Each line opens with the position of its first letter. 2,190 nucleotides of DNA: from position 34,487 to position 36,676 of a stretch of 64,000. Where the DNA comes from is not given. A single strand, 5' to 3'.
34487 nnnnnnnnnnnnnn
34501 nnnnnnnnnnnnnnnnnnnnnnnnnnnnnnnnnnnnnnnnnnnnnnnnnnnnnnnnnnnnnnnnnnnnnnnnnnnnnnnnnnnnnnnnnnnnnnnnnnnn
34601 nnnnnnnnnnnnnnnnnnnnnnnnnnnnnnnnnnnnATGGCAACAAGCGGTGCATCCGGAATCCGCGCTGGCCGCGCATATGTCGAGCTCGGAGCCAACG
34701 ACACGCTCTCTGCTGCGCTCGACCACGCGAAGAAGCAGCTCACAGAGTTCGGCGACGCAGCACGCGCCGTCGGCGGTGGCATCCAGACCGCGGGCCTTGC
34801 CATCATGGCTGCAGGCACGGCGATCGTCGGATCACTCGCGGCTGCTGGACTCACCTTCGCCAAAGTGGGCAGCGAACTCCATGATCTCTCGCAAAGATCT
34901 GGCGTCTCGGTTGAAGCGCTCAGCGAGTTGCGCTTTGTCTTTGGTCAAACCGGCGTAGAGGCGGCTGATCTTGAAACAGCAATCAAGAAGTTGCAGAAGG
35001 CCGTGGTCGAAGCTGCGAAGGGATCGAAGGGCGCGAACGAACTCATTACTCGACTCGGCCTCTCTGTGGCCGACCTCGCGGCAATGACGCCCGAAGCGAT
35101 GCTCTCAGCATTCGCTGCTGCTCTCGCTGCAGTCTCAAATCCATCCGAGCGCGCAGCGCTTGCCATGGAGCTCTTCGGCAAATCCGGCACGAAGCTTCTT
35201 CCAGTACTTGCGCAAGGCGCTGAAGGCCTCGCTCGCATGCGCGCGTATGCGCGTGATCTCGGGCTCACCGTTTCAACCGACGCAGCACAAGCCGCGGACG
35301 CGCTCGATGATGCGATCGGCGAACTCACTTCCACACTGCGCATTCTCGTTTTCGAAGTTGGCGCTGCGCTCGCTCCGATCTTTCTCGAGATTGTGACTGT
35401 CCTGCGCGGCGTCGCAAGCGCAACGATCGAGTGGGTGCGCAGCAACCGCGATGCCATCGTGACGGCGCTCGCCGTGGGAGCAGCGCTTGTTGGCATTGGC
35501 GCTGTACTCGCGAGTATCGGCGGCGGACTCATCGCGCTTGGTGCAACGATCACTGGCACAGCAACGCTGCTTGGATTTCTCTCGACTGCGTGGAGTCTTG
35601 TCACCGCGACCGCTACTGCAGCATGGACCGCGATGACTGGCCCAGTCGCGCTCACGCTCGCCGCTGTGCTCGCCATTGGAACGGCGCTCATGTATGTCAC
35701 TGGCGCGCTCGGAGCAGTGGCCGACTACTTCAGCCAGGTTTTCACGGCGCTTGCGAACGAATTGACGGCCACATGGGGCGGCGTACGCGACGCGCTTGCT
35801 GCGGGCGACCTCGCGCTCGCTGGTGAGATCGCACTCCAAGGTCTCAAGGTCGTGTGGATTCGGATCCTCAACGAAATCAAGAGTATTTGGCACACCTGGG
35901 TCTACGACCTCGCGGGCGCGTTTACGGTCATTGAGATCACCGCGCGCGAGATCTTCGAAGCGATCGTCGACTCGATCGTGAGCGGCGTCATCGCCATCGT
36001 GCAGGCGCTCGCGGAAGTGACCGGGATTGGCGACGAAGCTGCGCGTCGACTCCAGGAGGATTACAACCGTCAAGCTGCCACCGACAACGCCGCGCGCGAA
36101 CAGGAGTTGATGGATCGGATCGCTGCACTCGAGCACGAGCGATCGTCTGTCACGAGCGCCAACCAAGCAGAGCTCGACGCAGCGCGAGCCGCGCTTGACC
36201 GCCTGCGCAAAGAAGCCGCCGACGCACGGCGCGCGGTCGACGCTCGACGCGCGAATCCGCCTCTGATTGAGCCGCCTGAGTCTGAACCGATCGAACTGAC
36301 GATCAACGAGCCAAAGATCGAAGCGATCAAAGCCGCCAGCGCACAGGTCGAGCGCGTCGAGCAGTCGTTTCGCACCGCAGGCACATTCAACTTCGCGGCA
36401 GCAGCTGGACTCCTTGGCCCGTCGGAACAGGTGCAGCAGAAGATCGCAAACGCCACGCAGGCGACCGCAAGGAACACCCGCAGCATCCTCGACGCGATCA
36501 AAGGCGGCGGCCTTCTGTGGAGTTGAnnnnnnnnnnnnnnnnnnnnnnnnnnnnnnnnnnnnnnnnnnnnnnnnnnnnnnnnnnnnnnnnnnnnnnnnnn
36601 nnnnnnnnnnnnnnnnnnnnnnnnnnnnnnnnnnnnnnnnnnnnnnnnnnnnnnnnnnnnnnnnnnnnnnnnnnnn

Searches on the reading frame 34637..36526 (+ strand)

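Call 14: search_protein_families(library=phrogs, proteins=[window:34637-36526:+], max_evalue=0.001)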
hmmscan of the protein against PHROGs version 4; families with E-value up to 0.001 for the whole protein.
window:34637-36526:+ (629 aa): 18 families
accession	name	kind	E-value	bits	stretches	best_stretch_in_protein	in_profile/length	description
phrog_8462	-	tail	1e-34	121.3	1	19-622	19-544/672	tail length tape measure protein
phrog_13338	-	unknown function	1.3e-33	117.3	1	13-538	5-403/903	-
phrog_9483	-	tail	5e-29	102.3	1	16-287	9-274/657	tail length tape measure protein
phrog_8125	-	tail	9e-25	88.7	1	52-456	68-428/578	tail length tape measure protein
phrog_3981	-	tail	8.3e-19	69.1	1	21-457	15-463/584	tail length tape measure protein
phrog_2276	-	tail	3e-15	56.9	1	27-547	55-504/673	tail length tape measure protein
phrog_1272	-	tail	8.5e-14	51.2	1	101-456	392-784/1606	tail length tape measure protein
phrog_2854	-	tail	1.1e-13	51.8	1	28-336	24-311/855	tail length tape measure protein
phrog_33680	-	unknown function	2e-12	47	1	76-254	318-498/726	-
phrog_28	-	tail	2.6e-12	47.2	1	5-556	273-825/1228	tail length tape measure protein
phrog_1533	-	tail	4.1e-10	38.9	1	89-355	387-669/1688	tail length tape measure protein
phrog_2013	-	tail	1e-08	35.4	1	27-262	38-271/657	lytic tail protein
phrog_13674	-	tail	2.2e-08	34.2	1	48-251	66-279/764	tail length tape measure protein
phrog_22443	-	unknown function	2.7e-08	33.4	1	36-296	25-291/1064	-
phrog_1068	-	tail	3.7e-07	30.3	1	248-497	325-548/706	tail length tape measure protein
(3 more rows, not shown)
